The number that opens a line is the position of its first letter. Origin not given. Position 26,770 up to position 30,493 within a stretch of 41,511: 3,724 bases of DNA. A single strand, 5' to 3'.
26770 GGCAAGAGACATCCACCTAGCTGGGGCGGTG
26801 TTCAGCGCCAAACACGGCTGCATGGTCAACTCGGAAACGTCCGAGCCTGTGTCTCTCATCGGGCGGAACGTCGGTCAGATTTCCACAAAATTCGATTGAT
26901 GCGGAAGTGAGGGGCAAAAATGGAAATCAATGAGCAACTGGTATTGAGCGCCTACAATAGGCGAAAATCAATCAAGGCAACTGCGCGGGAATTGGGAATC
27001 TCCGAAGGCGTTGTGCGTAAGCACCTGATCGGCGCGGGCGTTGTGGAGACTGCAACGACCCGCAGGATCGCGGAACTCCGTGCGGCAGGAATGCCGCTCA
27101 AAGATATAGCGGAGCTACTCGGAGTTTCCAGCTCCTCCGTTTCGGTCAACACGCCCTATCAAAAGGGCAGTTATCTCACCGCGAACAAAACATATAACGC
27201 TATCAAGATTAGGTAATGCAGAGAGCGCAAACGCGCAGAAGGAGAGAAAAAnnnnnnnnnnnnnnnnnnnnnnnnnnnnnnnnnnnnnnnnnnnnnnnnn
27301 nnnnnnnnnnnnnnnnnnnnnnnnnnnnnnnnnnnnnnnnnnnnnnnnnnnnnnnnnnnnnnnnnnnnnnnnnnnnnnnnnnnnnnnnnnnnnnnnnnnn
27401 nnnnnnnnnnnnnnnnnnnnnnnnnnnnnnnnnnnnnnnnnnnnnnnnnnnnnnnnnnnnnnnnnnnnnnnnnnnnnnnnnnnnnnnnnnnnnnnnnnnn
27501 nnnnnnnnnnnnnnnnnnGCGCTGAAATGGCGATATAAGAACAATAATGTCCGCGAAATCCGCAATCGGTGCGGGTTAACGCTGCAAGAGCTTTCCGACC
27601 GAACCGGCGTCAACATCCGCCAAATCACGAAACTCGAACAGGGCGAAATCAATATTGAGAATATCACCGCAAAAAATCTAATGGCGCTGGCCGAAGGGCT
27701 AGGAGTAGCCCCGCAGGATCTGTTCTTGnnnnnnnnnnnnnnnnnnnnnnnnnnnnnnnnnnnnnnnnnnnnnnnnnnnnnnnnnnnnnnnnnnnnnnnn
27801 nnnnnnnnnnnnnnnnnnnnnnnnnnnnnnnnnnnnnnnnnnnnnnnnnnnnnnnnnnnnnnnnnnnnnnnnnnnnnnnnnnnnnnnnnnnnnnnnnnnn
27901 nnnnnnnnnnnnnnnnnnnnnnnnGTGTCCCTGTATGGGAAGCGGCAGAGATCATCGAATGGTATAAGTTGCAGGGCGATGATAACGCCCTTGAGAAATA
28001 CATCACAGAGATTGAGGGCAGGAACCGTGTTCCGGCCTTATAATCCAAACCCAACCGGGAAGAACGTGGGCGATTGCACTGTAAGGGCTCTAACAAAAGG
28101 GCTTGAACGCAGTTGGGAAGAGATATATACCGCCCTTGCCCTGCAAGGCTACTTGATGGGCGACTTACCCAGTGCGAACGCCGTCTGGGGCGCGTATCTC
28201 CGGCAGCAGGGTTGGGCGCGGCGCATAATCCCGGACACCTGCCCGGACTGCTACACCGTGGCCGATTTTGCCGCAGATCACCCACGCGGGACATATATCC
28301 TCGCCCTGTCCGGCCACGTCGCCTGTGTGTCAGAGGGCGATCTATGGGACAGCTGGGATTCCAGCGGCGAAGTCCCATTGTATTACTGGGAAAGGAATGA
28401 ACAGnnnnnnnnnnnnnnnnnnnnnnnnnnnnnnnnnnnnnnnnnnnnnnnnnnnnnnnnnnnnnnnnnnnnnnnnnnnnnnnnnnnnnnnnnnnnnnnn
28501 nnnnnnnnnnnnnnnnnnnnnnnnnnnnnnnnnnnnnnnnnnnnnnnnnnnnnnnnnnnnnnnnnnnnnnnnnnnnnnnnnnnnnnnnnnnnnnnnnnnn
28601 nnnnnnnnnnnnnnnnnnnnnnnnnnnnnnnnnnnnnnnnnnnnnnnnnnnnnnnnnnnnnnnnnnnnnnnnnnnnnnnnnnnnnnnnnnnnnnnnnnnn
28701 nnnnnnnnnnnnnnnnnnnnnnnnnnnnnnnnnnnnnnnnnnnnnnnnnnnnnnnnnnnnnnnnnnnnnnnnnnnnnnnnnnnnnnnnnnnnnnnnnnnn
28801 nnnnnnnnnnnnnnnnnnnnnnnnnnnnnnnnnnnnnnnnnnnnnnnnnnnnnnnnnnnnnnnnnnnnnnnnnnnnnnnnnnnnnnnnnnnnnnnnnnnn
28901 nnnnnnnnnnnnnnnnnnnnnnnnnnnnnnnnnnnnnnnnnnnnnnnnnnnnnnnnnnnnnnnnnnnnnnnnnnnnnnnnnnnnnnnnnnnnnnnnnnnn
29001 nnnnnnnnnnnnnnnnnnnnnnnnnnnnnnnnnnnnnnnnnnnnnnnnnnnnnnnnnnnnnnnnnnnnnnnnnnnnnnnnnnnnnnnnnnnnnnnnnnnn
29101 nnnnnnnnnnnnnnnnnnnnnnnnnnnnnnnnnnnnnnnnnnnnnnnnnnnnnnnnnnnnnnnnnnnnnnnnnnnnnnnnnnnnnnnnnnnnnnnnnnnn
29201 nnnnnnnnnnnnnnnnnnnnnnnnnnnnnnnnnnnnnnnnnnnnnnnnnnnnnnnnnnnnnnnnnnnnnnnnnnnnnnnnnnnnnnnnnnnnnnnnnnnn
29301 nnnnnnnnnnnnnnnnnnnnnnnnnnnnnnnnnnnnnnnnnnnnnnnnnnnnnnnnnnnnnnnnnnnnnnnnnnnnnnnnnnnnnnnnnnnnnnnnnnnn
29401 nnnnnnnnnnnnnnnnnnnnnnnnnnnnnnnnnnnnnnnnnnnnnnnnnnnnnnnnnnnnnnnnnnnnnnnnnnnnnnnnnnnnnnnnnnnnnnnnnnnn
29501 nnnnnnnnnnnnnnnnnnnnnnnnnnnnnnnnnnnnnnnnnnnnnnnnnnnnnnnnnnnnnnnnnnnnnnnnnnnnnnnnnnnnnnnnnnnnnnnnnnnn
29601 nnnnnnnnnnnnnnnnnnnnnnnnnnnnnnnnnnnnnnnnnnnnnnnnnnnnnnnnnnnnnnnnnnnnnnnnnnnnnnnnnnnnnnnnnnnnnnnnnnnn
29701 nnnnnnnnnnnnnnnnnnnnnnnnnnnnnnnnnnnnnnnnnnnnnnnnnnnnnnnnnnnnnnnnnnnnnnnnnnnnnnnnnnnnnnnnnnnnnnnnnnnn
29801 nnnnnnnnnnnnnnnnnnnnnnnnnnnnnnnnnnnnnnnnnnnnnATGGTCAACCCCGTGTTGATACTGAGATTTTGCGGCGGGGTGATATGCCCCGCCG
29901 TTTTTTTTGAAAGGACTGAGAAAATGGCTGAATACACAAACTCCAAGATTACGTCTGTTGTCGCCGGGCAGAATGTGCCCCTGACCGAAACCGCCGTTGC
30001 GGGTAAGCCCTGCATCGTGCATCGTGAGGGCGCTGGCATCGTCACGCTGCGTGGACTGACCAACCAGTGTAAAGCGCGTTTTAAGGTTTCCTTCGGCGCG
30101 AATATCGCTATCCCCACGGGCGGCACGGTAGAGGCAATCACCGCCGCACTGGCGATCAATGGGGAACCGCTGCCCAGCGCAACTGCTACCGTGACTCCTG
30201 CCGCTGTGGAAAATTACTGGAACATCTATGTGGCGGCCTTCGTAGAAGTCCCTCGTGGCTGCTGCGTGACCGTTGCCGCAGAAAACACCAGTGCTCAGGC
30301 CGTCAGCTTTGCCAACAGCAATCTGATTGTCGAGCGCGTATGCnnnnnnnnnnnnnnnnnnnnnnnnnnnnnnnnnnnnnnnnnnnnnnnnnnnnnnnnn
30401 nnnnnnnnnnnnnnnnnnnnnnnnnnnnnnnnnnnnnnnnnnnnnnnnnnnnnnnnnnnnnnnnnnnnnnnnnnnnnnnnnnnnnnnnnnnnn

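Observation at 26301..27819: Operator-gated three-gene cassette (unknown effector plus two HTH proteins) resembling an acr-aca anti-defence operon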

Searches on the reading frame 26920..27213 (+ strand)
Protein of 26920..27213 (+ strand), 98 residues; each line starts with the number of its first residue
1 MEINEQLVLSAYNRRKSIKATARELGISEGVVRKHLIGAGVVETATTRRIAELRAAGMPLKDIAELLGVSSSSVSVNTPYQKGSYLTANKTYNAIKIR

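Call 6: search_protein_families(library=pfam, proteins=[window:26920-27213:+], max_evalue=0.1)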
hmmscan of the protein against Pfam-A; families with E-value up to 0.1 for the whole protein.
window:26920-27213:+ (98 aa): 44 families (the best 25 are shown)
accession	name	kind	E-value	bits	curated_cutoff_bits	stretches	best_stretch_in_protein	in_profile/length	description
PF13384.12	HTH_23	-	1.8e-09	37.6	24.6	1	49-75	9-35/50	Homeodomain-like domain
PF08281.18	Sigma70_r4_2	-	5.1e-09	36.1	25.7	2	53-75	21-44/54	Sigma-70, region 4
PF13936.12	HTH_38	-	5.7e-08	32.8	27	1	49-75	12-38/44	Helix-turn-helix domain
PF13518.12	HTH_28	-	8.6e-08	32.6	25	2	49-75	4-30/52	Helix-turn-helix domain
PF04545.22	Sigma70_r4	-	1.1e-06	28.5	24.1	2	7-36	11-41/50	Sigma-70, region 4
PF13412.12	HTH_24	-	1.6e-06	28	21.9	1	55-75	15-35/48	Winged helix-turn-helix DNA-binding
PF02796.21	HTH_7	-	2.5e-05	24.7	23.8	1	49-74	13-38/45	Helix-turn-helix domain of resolvase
PF10668.15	Phage_terminase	-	3e-05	24.1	22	1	59-74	24-39/67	Phage terminase small subunit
PF13542.12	HTH_Tnp_ISL3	-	3.1e-05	23.8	27.4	0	53-74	22-43/51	Helix-turn-helix domain of transposase family ISL3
PF00196.25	GerE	-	4.1e-05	23.6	23.5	1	48-76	8-36/57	Bacterial regulatory proteins, luxR family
PF04967.18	HTH_10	-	6.1e-05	23.2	23.1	0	12-36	20-44/53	HTH DNA binding domain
PF07453.19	NUMOD1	-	9.1e-05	23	22.8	1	17-36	18-37/37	NUMOD1 domain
PF13404.12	HTH_AsnC-type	-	9.1e-05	22.6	27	0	56-74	16-34/42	AsnC-type helix-turn-helix domain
PF12840.13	HTH_20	-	0.00013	22.3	27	0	52-75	12-36/51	Helix-turn-helix domain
PF13560.12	HTH_31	-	0.00018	22.2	27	0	48-75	4-32/64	Helix-turn-helix domain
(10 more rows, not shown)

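Call 7: search_protein_families(library=phrogs, proteins=[window:26920-27213:+], max_evalue=0.1)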
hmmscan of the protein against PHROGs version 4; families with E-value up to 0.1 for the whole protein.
window:26920-27213:+ (98 aa): 34 families (the best 25 are shown)
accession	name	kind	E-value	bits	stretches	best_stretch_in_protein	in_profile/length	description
phrog_3855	-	DNA, RNA and nucleotide metabolism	5.1e-07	31.1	1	45-79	67-101/115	HTH DNA binding protein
phrog_7061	-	DNA, RNA and nucleotide metabolism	2.4e-06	29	0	2-35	31-64/70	HTH DNA binding protein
phrog_664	-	DNA, RNA and nucleotide metabolism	3.8e-06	27.9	1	49-78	92-121/210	DNA binding protein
phrog_323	-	transcription regulation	2.5e-05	25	1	9-85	105-192/319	transcriptional regulator, D5-like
phrog_6223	-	transcription regulation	5.6e-05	24.1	0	50-75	7-35/73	transcriptional repressor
phrog_645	-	DNA, RNA and nucleotide metabolism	6.1e-05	24.2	1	48-74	28-55/196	Rnase E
phrog_7067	-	head and packaging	6.9e-05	23.9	0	51-74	25-48/56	terminase small subunit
phrog_2328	-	transcription regulation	0.00069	20.4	0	20-52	33-65/128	transcriptional repressor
phrog_1157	-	integration and excision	0.00078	19.8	0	12-41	14-43/422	transposase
phrog_11138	-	unknown function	0.00098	20.4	0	46-75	96-125/142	-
phrog_8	-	transcription regulation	0.0012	19.4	1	46-75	77-107/346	transcriptional regulator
phrog_125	-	DNA, RNA and nucleotide metabolism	0.0014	19.2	1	35-79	167-201/254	DNA invertase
phrog_8245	-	moron, auxiliary metabolic gene and host takeover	0.0023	19.1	1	42-75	90-123/129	HicB-like antitoxin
phrog_769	-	transcription regulation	0.0023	18.9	1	50-83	17-52/89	transcriptional repressor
phrog_35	-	transcription regulation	0.0031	18.6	1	14-46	85-116/181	transcriptional repressor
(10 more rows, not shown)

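Call 30: search_protein_families(library=padloc, proteins=[window:26920-27213:+], max_evalue=0.1)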
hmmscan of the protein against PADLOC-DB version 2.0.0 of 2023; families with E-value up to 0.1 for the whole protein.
window:26920-27213:+ (98 aa): 3 families
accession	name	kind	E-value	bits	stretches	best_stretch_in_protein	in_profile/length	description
PDLC04133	mad1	-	0.00055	18.2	1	58-74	6-22/60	mads_1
PDLC01434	CasR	-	0.0073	14.2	0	9-36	134-162/191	"CAS-I,CAS-II,CAS-III,CAS-IV,CAS-V,CAS-VI; associated_signaling"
PDLC01268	CasR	-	0.021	12.8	0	13-36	135-158/179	"CAS-I,CAS-II,CAS-III,CAS-IV,CAS-V,CAS-VI; associated_signaling"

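Call 31: search_protein_families(library=ncbifam, proteins=[window:26920-27213:+], max_evalue=0.1)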
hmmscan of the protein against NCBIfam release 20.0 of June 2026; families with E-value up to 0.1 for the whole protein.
window:26920-27213:+ (98 aa): 18 families
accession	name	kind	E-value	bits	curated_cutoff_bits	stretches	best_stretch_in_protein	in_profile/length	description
TIGR02937.1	sigma70-ECF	superfamily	5.6e-07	29.3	42.9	1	47-76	122-152/165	sigma-70 family RNA polymerase sigma factor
NF040595.1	HTH_Cbp1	equivalog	6.6e-05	22.9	140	1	8-75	8-80/135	CRISPR DNA repeat-binding protein Cbp1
TIGR03879.1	near_KaiC_dom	domain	0.00094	19.6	65.1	0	13-38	33-58/91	probable regulatory domain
TIGR02985.1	Sig70_bacteroi1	subfamily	0.0012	19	126.4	0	46-76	118-149/162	RNA polymerase sigma-70 factor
NF033546.1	transpos_IS21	equivalog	0.0013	18.4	160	1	11-49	4-42/294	IS21 family transposase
NF007685.0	PRK10360.1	equivalog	0.0031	17.3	258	1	44-77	139-172/196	response regulator transcription factor UhpA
TIGR02983.1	SigE-fam_strep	subfamily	0.0032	17.4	141.55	0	12-36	123-147/162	SigE family RNA polymerase sigma factor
NF040947.1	trans_reg_LysM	equivalog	0.0035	17.1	180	1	11-46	13-51/136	HTH-type transcriptional regulator LysM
NF033558.1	transpos_IS1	equivalog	0.0055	16.7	100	0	43-75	41-73/199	IS1 family transposase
NF007935.0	PRK10651.1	equivalog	0.0072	15.5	250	0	5-36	160-191/216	two-component system response regulator NarL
NF033545.0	transpos_IS630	equivalog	0.012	15.1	100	0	49-75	4-30/299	IS630 family transposase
TIGR02999.1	Sig-70_X6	subfamily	0.03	14.2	126.15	0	47-76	139-169/183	ECF-type sigma factor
NF053597.1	EnfR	exception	0.036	14.2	260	1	48-76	9-37/142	transcriptional factor EnfR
NF003056.0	PRK03975.1-4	equivalog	0.049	13.5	115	1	48-76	12-40/145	putative transcriptional regulator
NF040820.1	trans_reg_LrpA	equivalog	0.059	13.3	250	0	14-36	17-39/141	HTH-type transcriptional regulator LrpA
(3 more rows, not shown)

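Call 71: search_solved_structures(query=window:26920-27213:+, max_evalue=1)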
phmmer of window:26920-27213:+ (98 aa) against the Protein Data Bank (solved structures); distinct sequences matched with E-value up to 1: 4.
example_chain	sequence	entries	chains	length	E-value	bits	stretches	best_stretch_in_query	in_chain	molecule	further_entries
8vd6_A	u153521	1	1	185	0.00028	24.6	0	46-73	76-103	CAP REPEAT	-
8hno_A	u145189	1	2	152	0.48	14.3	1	48-76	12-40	Archaeal transcription regulator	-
8hnp_A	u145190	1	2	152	0.51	14.2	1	48-76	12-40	Archaeal transcription regulator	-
38jm_X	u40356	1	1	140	0.6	14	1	20-66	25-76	TBPHF6-11 protein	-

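Call 109: search_dna_similar(query=window:26920-27213:+, collection=phages, mode=protein, max_evalue=0.001, max_rows=15)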
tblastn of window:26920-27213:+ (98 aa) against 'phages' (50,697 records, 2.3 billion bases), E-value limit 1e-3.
No match.

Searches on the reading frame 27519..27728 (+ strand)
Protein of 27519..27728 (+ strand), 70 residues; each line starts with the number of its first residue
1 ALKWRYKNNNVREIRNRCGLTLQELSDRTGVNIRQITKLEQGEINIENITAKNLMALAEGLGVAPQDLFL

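Call 79: find_homologous_proteins(query=window:27519-27728:+, max_evalue=0.001)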
Query seq(70 aa) (70 aa): 1 proteins with E <= 0.001 among 1 candidates.
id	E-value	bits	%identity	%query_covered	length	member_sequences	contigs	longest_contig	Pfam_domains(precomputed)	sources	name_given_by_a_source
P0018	7.6e-7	47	49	79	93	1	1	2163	PF12844.14,PF01381.29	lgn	-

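Call 80: find_encoding_contigs(protein=P0018, flank=3000, max_places=3)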
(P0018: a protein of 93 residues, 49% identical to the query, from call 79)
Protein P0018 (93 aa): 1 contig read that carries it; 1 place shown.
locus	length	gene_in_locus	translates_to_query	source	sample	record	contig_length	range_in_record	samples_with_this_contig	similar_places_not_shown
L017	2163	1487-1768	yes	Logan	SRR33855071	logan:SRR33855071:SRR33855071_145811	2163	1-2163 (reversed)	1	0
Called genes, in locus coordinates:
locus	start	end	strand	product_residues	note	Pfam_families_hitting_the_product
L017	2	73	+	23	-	?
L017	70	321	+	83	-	PF12652:CotJB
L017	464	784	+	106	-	-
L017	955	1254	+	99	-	-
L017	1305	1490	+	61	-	-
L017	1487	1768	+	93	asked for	PF12844:HTH_19 (weak), PF01381:HTH_3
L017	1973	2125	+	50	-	-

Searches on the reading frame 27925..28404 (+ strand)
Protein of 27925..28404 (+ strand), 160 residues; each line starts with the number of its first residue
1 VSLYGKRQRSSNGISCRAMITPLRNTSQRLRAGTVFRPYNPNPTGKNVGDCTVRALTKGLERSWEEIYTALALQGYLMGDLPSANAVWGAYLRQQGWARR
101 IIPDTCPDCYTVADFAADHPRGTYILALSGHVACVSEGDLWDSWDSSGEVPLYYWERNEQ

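Call 6: search_protein_families(library=pfam, proteins=[window:27925-28404:+], max_evalue=0.1)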
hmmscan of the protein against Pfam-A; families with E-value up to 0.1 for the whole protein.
window:27925-28404:+ (160 aa): 2 families
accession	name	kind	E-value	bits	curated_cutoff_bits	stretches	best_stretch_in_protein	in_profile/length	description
PF17694.6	DUF5540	-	0.019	15.6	25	1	14-60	13-59/77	Family of unknown function (DUF5540)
PF06527.16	TniQ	-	0.049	14.7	27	1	7-111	18-115/142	TniQ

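Call 7: search_protein_families(library=phrogs, proteins=[window:27925-28404:+], max_evalue=0.1)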
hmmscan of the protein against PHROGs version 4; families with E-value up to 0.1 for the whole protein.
window:27925-28404:+ (160 aa): 2 families
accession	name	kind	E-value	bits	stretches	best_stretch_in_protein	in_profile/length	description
phrog_3754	-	unknown function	2e-26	94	1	39-158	11-144/145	-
phrog_15863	-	unknown function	0.00033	21.1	1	36-148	3-111/312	-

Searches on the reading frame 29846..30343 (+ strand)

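Call 34: search_protein_families(library=pfam, proteins=[window:29846-30343:+], max_evalue=0.01)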
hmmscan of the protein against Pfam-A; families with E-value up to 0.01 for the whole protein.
window:29846-30343:+ (166 aa): 1 family
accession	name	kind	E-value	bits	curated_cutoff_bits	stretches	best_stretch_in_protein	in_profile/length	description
PF18573.7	BclA_C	-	0.00067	20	38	1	31-165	7-127/128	BclA C-terminal domain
